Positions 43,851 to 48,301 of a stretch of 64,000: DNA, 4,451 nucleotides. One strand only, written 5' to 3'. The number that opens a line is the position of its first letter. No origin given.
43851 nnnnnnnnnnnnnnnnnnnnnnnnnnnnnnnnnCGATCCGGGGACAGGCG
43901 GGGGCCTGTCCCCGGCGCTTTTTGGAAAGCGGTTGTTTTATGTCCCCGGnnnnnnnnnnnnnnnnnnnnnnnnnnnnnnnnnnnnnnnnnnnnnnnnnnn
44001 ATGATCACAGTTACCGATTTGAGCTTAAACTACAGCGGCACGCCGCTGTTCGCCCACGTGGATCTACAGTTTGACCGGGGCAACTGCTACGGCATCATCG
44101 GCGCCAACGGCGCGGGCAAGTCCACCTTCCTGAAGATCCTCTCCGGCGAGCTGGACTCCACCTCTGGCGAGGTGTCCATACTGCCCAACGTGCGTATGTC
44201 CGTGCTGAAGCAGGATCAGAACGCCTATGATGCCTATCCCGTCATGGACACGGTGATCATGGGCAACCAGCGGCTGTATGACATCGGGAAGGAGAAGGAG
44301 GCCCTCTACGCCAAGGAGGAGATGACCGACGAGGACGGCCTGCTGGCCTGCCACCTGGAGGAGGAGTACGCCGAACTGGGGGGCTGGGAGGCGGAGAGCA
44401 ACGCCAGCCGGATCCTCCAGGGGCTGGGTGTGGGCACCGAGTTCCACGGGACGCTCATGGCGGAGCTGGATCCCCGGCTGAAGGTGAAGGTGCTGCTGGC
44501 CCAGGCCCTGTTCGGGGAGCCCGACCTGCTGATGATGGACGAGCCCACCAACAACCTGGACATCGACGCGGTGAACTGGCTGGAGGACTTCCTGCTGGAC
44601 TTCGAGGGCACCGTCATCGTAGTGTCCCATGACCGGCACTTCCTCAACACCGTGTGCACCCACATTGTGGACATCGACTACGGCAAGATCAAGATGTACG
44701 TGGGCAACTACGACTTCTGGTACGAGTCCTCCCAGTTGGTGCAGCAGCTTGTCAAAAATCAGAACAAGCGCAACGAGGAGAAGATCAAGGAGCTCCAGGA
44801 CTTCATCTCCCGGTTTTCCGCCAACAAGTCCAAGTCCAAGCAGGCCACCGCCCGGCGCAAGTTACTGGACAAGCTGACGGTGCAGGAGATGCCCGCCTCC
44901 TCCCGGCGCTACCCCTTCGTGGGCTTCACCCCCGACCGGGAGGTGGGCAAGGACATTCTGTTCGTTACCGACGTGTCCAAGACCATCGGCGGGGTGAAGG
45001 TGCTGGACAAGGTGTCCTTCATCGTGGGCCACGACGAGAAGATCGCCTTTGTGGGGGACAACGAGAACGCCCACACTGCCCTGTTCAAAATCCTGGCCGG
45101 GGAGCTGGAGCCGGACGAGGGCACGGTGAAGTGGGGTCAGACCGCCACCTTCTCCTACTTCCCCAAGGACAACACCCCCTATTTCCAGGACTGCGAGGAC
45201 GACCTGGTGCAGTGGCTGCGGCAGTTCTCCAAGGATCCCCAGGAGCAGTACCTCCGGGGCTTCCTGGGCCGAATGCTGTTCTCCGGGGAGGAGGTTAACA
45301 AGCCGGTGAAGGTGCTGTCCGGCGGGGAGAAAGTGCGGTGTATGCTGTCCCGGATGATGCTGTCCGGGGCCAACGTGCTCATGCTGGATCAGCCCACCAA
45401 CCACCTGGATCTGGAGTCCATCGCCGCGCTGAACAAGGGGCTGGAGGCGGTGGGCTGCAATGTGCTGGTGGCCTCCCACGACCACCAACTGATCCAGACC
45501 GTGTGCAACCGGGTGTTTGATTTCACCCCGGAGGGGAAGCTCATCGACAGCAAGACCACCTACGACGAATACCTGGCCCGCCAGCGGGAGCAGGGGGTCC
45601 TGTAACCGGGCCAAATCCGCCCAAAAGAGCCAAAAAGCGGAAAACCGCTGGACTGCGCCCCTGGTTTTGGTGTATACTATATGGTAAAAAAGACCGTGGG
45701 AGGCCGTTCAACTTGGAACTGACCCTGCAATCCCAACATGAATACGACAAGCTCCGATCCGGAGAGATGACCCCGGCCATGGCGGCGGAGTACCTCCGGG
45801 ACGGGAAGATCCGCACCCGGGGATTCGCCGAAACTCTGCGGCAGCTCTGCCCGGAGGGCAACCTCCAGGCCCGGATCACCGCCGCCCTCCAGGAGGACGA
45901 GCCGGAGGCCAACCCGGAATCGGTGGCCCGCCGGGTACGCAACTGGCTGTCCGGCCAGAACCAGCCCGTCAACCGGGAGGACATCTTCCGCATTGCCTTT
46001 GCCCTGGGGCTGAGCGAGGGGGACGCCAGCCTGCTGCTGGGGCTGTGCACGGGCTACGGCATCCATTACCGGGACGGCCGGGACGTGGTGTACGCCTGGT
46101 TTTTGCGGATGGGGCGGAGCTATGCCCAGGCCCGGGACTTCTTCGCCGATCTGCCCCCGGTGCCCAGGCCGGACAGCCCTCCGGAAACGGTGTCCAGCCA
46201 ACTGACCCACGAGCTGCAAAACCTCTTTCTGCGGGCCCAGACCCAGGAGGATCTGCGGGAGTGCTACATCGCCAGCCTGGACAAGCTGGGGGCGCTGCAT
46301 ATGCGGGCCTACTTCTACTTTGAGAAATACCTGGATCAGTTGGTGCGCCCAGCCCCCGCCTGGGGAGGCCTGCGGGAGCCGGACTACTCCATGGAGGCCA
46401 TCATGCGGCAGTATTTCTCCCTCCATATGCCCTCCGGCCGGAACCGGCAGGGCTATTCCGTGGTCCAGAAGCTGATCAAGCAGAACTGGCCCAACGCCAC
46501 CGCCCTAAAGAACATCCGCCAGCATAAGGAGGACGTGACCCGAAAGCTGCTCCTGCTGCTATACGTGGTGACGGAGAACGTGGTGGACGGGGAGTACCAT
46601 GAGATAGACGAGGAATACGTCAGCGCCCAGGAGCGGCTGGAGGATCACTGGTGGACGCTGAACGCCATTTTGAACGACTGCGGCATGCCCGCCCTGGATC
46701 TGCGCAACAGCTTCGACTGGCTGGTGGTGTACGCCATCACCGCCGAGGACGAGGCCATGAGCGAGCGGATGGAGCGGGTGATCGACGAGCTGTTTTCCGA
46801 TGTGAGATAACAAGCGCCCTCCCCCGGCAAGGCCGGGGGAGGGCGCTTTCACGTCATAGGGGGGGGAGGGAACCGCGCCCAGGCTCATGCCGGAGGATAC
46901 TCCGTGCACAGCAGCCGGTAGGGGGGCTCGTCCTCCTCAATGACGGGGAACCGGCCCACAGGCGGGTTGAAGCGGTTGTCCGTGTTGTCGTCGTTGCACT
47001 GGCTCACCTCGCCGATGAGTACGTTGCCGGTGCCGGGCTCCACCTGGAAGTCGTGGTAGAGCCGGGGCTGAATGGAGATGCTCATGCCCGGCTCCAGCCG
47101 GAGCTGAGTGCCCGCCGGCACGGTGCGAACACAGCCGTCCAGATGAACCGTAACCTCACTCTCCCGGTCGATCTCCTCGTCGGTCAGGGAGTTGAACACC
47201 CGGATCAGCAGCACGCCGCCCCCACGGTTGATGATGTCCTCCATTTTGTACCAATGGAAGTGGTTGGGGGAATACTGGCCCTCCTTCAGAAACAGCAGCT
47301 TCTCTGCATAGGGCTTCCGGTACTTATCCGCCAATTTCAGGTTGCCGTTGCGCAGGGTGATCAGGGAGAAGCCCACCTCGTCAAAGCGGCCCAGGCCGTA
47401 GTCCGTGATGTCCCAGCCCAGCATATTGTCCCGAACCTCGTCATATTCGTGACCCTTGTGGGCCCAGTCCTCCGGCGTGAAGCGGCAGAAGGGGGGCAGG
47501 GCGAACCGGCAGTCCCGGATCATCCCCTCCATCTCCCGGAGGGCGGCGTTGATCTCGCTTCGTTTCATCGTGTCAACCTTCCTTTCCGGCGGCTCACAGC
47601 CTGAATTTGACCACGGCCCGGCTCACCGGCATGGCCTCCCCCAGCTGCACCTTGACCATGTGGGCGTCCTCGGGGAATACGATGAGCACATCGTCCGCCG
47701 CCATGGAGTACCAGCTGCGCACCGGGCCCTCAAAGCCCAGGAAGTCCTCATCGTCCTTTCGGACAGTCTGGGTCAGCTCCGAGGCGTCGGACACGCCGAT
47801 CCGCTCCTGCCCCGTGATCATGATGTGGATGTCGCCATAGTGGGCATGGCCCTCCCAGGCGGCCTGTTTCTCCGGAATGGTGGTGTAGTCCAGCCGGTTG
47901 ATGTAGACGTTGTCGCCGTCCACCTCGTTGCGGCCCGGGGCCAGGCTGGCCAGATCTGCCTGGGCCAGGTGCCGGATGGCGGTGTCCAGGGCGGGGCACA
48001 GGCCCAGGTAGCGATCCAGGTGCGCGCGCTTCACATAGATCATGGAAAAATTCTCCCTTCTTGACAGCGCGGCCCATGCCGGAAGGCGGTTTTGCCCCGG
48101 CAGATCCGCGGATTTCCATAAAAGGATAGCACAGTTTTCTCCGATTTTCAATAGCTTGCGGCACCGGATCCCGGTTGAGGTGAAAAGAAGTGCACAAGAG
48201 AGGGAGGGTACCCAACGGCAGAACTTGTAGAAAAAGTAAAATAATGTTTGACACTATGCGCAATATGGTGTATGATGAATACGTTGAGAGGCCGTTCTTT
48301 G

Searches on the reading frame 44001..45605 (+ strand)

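Call 15: search_protein_families(library=pfam, proteins=[window:44001-45605:+], max_evalue=0.001)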
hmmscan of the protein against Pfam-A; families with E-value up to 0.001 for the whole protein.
window:44001-45605:+ (534 aa): 5 families
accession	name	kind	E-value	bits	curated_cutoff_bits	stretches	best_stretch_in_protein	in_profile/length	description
PF00005.33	ABC_tran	-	2.3e-33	116.2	25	2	19-184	3-137/137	ABC transporter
PF12848.13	ABC_tran_Xtn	-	4e-20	72.1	25.9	1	223-300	1-78/85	ABC transporter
PF13304.12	AAA_21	-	3.2e-08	34.4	27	1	30-48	2-20/304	AAA domain, putative AbiEii toxin, Type IV TA system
PF02463.25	SMC_N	-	6.3e-07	29.5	40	0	271-505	129-208/220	RecF/RecN/SMC N terminal domain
PF13476.12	AAA_23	-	0.00016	22.8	27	0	17-47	10-39/201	AAA domain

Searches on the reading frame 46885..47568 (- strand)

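Call 15: search_protein_families(library=pfam, proteins=[window:46885-47568:-], max_evalue=0.001)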
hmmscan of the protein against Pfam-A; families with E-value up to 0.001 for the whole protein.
window:46885-47568:- (227 aa): 1 family
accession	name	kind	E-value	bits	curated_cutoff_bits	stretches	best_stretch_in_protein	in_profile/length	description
PF07385.18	Lyx_isomer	-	2.2e-98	328.4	20.8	1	1-224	1-222/222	D-lyxose isomerase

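Call 70: search_protein_families(library=ncbifam, proteins=[window:46885-47568:-], max_evalue=0.00001)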
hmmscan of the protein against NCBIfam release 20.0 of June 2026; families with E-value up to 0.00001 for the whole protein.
window:46885-47568:- (227 aa): 1 family
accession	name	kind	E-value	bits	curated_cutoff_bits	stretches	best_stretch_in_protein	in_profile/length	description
NF051472.1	LyManIsomGneg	equivalog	2e-75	253.2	350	1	1-224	1-223/227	D-lyxose/D-mannose isomerase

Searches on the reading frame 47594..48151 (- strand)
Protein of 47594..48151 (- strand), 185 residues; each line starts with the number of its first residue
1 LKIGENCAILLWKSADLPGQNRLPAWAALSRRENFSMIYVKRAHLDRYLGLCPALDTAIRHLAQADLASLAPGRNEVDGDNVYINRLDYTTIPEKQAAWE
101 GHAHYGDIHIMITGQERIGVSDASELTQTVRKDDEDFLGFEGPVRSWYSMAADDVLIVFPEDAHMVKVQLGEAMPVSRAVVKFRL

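Call 15: search_protein_families(library=pfam, proteins=[window:47594-48151:-], max_evalue=0.001)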
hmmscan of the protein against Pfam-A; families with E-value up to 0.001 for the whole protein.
window:47594-48151:- (185 aa): 1 family
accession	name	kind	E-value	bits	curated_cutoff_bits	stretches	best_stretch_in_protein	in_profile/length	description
PF04074.18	DUF386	-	1.6e-32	113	26.5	1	37-183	1-144/145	YhcH/YjgK/YiaL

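Call 70: search_protein_families(library=ncbifam, proteins=[window:47594-48151:-], max_evalue=0.00001)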
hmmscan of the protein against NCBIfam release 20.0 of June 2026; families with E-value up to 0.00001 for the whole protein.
window:47594-48151:- (185 aa): 2 families
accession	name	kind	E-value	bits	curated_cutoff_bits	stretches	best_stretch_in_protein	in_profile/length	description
TIGR00022.1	TIGR00022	subfamily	2.8e-25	88.8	45.5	1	37-184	1-151/155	YhcH/YjgK/YiaL family protein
NF040884.1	acetylneur_anom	equivalog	2.1e-19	69.9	160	1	37-183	1-150/155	N-acetylneuraminate anomerase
